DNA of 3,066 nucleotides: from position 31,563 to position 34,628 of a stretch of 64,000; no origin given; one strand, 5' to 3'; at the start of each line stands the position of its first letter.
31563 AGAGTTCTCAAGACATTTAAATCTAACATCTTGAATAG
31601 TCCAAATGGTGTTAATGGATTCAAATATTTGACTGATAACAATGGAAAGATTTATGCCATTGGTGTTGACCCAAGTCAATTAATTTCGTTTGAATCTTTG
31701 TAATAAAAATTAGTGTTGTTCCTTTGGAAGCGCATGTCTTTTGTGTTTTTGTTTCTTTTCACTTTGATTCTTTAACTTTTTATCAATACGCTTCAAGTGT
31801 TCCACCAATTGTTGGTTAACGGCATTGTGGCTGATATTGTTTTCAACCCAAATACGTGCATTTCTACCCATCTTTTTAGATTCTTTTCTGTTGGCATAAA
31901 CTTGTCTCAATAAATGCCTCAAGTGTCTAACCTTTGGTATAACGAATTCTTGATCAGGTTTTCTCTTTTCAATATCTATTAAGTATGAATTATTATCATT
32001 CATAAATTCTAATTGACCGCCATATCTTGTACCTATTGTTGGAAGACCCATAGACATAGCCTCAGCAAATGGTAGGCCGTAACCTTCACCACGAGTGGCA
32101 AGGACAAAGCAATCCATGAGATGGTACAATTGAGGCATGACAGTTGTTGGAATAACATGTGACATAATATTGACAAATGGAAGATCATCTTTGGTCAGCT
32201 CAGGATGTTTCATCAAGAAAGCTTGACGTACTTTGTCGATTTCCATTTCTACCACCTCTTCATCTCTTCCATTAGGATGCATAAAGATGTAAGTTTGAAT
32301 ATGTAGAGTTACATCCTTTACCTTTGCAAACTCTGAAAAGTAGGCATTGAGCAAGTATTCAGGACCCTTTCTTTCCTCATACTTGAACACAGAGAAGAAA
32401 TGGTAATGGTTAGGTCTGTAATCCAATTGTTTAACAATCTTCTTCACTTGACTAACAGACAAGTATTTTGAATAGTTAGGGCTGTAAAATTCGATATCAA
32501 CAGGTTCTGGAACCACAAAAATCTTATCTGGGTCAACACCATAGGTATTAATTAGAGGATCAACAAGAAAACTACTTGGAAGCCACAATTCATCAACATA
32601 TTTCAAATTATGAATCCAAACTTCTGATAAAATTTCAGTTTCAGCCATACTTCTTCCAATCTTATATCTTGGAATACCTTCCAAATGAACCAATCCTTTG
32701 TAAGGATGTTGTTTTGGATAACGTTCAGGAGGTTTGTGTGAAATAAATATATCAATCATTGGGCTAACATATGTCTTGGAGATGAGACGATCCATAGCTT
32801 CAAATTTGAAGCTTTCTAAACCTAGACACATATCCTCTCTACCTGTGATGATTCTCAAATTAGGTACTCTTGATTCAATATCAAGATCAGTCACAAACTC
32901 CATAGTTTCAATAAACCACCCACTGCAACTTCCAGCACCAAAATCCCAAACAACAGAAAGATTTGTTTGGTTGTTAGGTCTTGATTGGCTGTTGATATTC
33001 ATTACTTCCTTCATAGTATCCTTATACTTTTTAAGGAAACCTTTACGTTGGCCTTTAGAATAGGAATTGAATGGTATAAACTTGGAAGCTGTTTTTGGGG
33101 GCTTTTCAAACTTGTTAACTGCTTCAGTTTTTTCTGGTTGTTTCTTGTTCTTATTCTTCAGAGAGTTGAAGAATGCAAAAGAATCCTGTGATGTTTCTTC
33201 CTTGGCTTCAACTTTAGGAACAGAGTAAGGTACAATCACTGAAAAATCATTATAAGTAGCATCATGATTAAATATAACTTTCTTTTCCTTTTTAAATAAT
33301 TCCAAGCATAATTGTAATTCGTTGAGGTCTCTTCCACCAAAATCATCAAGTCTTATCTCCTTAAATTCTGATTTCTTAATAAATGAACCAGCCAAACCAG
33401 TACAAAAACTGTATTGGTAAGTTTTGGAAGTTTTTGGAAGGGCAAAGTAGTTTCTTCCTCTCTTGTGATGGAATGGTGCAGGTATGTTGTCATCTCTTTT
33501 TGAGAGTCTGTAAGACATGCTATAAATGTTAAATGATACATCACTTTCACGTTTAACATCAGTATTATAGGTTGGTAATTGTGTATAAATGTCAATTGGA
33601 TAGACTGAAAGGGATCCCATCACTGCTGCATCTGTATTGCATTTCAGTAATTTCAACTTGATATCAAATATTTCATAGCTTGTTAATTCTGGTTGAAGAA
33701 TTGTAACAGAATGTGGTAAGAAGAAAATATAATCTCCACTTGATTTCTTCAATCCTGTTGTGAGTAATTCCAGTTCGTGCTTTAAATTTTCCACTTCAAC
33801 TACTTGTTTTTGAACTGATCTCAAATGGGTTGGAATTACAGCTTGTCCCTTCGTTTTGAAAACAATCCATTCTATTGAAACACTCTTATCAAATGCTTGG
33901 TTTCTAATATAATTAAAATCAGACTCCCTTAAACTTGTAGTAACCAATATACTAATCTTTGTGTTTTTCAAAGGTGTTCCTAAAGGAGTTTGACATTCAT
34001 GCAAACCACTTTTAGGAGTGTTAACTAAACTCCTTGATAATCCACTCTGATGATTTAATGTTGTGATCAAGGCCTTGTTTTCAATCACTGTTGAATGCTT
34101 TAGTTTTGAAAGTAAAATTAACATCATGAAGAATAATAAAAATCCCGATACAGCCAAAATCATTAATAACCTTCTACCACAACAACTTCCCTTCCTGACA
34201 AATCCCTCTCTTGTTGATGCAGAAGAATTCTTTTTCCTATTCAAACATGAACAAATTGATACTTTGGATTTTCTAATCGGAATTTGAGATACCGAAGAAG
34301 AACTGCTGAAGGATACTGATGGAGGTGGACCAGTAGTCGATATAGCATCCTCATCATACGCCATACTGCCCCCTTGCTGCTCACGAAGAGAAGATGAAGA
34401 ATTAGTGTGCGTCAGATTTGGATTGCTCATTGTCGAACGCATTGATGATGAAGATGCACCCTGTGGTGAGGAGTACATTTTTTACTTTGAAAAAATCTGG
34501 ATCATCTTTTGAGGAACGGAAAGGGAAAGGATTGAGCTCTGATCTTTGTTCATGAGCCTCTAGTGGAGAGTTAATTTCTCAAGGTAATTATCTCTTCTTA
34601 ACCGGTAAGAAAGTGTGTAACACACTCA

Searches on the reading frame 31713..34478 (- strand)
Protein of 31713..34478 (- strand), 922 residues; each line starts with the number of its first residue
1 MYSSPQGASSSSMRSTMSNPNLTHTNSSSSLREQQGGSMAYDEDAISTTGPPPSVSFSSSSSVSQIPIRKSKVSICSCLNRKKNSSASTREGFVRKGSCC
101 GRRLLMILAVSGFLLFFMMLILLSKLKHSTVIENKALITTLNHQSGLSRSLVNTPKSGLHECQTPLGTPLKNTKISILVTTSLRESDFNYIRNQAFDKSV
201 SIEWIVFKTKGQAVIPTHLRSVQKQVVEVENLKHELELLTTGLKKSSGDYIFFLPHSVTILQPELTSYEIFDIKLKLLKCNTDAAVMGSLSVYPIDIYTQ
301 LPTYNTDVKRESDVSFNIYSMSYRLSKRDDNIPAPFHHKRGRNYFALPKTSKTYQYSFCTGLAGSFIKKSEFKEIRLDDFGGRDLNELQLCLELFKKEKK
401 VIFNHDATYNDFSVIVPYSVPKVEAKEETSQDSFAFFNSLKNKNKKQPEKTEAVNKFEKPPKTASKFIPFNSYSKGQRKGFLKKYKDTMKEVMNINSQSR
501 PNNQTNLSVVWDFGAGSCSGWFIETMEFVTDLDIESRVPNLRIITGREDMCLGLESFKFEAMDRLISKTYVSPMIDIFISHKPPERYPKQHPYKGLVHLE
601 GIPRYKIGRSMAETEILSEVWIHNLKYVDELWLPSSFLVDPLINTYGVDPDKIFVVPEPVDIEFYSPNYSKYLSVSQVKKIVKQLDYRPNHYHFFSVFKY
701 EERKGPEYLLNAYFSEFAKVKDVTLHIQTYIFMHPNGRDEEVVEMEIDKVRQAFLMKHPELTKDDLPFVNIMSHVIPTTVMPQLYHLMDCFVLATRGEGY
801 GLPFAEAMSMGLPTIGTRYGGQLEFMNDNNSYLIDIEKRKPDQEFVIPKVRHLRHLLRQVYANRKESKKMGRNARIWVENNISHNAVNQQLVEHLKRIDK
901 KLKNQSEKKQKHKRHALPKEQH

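Call 32: search_protein_families(library=pfam, proteins=[window:31713-34478:-], max_evalue=0.0001)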
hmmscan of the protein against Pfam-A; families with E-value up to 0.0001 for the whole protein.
window:31713-34478:- (922 aa): 2 families
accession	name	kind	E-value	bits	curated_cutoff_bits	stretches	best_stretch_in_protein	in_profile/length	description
PF13692.12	Glyco_trans_1_4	-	3.5e-11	44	27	1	698-835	10-125/142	Glycosyl transferases group 1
PF00534.26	Glycos_transf_1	-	1.8e-10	41.1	26.4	1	779-876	84-171/172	Glycosyl transferases group 1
